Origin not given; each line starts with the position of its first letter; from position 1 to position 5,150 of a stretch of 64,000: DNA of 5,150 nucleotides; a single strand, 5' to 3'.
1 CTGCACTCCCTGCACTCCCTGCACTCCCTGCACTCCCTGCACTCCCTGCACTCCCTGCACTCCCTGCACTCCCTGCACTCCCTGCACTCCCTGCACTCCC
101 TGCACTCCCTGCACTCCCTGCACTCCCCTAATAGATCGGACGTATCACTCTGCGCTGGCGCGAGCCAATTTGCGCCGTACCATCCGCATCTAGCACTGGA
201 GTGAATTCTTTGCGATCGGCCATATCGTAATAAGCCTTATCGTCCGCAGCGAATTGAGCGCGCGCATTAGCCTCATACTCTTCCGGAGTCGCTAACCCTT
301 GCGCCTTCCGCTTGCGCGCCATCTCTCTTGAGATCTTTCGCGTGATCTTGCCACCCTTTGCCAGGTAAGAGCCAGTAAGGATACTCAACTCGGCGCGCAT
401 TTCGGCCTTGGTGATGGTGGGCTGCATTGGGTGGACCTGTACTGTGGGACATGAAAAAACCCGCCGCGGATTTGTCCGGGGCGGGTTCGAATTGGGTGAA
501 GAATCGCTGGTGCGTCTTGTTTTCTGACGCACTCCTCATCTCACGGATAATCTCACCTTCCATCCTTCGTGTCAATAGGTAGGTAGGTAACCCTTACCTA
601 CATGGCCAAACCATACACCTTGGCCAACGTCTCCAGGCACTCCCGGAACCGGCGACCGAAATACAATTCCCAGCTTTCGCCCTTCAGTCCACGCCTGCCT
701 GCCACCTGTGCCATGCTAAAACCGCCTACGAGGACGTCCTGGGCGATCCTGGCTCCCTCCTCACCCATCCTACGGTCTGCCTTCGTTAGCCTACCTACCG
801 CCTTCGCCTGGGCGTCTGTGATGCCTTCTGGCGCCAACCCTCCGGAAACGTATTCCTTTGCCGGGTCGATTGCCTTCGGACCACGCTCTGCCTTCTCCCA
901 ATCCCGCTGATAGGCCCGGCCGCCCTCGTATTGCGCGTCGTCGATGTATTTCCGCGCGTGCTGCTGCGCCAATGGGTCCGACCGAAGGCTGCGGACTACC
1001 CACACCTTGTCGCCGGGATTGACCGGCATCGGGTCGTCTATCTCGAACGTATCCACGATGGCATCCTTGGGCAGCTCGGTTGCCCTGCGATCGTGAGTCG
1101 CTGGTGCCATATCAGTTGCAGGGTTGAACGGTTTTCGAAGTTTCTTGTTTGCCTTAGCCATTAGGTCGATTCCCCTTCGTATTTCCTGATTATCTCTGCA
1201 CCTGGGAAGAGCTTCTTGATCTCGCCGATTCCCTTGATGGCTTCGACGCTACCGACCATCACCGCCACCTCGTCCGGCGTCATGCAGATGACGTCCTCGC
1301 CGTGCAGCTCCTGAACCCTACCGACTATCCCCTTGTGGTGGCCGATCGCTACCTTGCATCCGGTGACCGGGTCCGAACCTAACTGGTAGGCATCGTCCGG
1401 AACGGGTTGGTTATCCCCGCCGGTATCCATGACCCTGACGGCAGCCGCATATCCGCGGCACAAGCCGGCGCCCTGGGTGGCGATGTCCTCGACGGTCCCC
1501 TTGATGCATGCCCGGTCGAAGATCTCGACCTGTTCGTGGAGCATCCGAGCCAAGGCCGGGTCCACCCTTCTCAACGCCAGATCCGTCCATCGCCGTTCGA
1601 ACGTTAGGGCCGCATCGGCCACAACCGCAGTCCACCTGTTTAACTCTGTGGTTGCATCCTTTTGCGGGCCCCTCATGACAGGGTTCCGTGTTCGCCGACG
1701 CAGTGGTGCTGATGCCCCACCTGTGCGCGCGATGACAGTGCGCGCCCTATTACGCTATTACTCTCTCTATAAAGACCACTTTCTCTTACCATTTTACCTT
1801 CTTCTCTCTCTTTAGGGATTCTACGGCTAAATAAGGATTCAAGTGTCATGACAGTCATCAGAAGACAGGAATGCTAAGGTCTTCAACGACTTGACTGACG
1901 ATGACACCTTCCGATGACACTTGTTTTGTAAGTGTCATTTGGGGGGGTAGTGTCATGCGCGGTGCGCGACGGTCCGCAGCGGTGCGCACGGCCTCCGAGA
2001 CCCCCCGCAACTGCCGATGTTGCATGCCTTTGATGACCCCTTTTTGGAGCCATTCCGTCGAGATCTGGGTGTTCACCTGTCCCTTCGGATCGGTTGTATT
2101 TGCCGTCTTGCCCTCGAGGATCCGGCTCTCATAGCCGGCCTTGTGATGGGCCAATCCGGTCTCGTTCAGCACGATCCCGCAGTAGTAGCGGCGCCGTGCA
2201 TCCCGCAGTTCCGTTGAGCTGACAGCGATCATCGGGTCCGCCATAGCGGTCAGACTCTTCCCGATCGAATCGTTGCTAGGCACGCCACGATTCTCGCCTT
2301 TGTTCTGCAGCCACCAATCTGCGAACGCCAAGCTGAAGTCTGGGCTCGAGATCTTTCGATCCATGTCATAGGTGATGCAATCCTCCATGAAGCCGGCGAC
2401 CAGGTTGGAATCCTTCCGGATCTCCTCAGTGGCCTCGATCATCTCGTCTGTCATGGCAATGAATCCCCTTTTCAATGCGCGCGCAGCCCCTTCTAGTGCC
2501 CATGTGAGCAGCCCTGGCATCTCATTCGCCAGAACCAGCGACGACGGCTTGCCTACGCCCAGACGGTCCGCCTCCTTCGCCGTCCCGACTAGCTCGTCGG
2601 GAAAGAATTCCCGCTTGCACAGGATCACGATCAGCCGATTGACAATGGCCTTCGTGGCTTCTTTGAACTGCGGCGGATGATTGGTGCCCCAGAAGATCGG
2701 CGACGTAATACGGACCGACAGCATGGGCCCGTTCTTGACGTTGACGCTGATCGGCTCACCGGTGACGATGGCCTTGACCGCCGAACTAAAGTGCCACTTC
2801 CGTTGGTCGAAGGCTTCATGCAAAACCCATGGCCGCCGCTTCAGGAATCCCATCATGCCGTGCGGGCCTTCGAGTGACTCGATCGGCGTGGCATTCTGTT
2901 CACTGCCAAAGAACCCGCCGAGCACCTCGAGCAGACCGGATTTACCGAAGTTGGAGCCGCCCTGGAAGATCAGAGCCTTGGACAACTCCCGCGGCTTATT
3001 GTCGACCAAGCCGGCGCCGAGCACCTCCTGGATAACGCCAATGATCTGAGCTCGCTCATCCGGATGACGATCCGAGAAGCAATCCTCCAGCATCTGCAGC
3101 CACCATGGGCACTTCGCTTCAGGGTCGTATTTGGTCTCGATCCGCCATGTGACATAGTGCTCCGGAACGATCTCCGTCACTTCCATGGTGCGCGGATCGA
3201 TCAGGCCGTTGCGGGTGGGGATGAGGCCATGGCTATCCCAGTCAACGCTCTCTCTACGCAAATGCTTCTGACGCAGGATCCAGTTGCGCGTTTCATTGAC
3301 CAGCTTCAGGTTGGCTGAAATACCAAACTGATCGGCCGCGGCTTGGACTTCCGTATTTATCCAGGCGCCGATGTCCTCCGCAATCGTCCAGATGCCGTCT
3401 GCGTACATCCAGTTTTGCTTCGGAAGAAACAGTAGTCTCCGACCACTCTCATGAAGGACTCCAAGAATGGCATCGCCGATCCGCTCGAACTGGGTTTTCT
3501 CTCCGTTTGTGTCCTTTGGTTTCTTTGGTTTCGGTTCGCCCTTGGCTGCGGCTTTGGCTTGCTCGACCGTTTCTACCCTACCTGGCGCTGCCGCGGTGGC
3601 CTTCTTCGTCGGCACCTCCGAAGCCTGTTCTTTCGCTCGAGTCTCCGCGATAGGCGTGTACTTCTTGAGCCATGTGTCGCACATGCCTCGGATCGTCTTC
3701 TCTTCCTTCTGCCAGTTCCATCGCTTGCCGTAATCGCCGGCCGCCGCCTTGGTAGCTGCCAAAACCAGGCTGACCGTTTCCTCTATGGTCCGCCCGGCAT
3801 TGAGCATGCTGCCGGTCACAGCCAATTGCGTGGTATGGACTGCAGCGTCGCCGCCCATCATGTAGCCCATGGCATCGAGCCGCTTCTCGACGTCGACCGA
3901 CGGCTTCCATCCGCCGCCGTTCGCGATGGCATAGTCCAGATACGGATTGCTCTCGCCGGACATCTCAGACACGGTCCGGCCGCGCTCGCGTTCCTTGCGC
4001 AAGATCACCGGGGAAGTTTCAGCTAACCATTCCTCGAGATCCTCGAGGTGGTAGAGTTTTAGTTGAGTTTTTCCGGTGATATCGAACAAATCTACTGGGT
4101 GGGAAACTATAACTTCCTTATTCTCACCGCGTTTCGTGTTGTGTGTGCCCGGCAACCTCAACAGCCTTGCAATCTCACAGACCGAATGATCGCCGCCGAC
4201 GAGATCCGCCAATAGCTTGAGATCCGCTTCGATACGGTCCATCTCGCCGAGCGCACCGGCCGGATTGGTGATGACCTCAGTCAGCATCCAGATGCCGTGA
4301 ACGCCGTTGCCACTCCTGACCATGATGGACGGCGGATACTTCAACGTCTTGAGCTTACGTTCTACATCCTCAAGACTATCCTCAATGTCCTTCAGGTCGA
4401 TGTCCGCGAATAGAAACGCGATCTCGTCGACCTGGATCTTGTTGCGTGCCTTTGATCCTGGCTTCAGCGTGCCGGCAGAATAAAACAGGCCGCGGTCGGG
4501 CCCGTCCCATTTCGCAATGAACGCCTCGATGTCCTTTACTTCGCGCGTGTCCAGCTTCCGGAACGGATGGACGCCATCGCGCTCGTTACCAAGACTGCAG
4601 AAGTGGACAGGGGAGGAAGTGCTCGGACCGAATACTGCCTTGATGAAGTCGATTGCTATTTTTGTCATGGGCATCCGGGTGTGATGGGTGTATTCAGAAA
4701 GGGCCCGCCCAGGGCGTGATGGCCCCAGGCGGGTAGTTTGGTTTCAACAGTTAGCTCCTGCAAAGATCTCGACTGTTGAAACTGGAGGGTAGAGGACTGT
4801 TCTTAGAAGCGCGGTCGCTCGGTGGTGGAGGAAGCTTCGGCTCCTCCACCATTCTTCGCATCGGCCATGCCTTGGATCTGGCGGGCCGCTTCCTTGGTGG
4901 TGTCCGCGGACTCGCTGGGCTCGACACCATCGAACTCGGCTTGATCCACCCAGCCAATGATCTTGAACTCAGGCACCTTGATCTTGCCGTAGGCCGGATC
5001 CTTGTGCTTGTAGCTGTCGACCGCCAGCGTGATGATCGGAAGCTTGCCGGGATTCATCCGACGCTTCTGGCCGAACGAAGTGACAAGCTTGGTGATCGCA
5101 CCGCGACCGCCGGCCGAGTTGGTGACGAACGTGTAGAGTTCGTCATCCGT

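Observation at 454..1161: Regulator gene, then (TACC)n-flanked promoter, structured leader, strong terminator and next gene: a lambda Q/PR'/tR'-like late switch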

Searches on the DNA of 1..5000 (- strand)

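Call 11: search_dna_similar(query=window:1-5000:-, collection=phages, mode=near)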
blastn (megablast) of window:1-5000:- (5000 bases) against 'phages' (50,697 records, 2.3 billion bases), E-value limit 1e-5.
No match.

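Call 85: search_rna_families(source=window, start=1, end=1300, threshold=evalue, max_evalue=1)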
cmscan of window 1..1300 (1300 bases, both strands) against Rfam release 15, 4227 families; matches with E-value up to 1: 0.
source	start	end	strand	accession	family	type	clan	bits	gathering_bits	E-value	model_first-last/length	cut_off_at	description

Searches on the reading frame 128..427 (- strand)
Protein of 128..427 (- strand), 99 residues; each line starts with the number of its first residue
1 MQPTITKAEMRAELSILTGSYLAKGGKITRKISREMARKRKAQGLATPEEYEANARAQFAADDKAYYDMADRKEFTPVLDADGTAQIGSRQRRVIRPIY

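Call 3: search_protein_families(library=pfam, proteins=[window:128-427:-], max_evalue=1)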
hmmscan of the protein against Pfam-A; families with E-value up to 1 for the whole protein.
window:128-427:- (99 aa): 1 family
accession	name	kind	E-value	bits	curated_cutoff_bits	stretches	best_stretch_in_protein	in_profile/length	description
PF20661.2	SutA-RBD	-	0.00043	20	29.3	1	6-29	2-25/35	SutA RNAP-binding domain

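Call 14: search_protein_families(library=phrogs, proteins=[window:128-427:-], max_evalue=0.01)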
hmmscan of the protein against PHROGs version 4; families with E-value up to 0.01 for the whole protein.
window:128-427:- (99 aa): 0 families

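Call 31: search_solved_structures(query=window:128-427:-, max_evalue=10, show_alignments=2)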
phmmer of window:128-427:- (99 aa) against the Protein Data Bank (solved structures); distinct sequences matched with E-value up to 10: 10.
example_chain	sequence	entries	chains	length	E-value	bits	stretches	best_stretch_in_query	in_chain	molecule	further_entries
6tjg_A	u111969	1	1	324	2.1e-07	34.7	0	72-91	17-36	Cake8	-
6tjf_A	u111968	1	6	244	1.6e-05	28.7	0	72-91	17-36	Cake6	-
6tje_A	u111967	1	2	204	0.00018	25.4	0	72-92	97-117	Cake5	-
6tjd_A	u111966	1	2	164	0.0023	21.8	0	72-92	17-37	Cake4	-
6tjc_A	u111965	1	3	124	0.039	17.9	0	71-92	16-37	Cake3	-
7awy_A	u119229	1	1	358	0.095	16.6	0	73-97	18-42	Scone-R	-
9e5c_6t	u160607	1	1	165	0.82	13.7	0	28-65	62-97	Centrin, putative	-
1wcu_A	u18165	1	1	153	0.86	13.6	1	14-86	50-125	NON-CATALYTIC PROTEIN 1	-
6tjb_A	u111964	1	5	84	0.94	13.5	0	71-92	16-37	Cake2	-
3s3t_A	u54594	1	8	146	1.5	12.8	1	42-93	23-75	Nucleotide-binding protein, universal stress protein UspA family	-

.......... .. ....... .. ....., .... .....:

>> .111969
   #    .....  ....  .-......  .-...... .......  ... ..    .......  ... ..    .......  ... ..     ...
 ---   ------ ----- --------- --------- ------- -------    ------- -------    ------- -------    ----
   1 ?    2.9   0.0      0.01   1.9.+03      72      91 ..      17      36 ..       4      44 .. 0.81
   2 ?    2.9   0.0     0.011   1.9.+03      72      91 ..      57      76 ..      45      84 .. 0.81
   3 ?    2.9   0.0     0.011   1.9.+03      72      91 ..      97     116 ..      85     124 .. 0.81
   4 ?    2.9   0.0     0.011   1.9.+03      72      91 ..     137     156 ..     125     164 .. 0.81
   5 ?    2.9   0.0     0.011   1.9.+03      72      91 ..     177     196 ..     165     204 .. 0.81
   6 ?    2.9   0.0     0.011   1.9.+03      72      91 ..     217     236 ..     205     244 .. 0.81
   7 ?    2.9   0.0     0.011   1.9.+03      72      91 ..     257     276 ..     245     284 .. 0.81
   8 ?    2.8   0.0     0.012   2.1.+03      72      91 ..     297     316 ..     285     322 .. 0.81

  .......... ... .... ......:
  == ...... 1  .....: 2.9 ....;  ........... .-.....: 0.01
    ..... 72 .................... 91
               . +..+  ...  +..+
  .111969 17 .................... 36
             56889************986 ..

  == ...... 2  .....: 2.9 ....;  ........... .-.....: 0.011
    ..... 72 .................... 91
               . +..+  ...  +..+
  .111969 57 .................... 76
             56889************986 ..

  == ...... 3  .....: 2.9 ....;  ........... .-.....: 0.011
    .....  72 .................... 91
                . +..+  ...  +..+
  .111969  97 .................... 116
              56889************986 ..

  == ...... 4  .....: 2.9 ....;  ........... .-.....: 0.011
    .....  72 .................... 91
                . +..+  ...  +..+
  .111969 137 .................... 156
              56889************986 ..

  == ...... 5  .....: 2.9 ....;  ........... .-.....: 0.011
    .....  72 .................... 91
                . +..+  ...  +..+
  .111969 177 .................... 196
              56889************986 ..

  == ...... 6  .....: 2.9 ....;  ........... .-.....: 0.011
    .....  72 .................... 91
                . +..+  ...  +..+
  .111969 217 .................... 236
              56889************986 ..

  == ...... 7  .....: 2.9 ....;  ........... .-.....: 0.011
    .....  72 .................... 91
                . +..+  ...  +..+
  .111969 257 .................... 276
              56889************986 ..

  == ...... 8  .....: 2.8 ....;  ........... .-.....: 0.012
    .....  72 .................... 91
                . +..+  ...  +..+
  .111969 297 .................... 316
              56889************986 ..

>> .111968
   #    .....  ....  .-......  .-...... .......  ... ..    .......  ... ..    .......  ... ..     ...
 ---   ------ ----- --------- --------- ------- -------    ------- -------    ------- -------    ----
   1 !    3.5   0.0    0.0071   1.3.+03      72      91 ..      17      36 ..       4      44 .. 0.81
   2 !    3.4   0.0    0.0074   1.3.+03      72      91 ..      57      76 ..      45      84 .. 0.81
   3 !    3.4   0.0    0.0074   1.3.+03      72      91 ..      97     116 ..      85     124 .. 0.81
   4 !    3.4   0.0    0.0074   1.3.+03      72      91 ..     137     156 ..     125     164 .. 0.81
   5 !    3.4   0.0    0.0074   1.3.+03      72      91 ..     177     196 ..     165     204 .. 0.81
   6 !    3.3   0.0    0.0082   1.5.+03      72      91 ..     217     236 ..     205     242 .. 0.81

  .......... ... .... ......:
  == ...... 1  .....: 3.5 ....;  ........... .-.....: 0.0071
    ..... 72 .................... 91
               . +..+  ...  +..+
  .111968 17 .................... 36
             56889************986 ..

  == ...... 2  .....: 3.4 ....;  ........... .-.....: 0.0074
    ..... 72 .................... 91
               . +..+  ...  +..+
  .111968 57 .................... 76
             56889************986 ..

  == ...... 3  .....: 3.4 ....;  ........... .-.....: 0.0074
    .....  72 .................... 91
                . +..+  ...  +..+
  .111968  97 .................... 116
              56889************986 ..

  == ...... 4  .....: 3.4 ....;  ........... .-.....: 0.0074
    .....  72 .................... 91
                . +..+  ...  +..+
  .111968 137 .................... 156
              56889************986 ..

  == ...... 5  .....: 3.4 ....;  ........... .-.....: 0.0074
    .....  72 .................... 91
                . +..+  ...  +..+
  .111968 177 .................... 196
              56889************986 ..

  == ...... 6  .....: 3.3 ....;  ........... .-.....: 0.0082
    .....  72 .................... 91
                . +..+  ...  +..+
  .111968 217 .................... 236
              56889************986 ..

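Call 59: find_homologous_proteins(query=window:128-427:-, max_evalue=0.001)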
Query window:128-427:- (99 aa): 2 proteins with E <= 0.001 among 4 candidates.
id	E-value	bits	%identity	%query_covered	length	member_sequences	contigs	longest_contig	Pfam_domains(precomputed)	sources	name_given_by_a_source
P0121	4.3e-56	205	100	100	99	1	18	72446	-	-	-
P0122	7.7e-20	89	53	97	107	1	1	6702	-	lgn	-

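Call 60: search_protein_families(library=ncbifam, proteins=[window:128-427:-], max_evalue=0.1)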
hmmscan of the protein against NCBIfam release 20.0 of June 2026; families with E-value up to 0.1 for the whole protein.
window:128-427:- (99 aa): 1 family
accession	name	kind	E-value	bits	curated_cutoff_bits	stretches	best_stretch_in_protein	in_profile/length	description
TIGR03376.1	glycerol3P_DH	equivalog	0.06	12.5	285.5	1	19-56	274-311/342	glycerol-3-phosphate dehydrogenase (NAD(+))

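Call 92: search_protein_families(library=pfam, proteins=[P0122], max_evalue=0.05)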
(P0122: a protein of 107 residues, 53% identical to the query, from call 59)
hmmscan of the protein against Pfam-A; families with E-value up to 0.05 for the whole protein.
P0122 (107 aa): 0 families
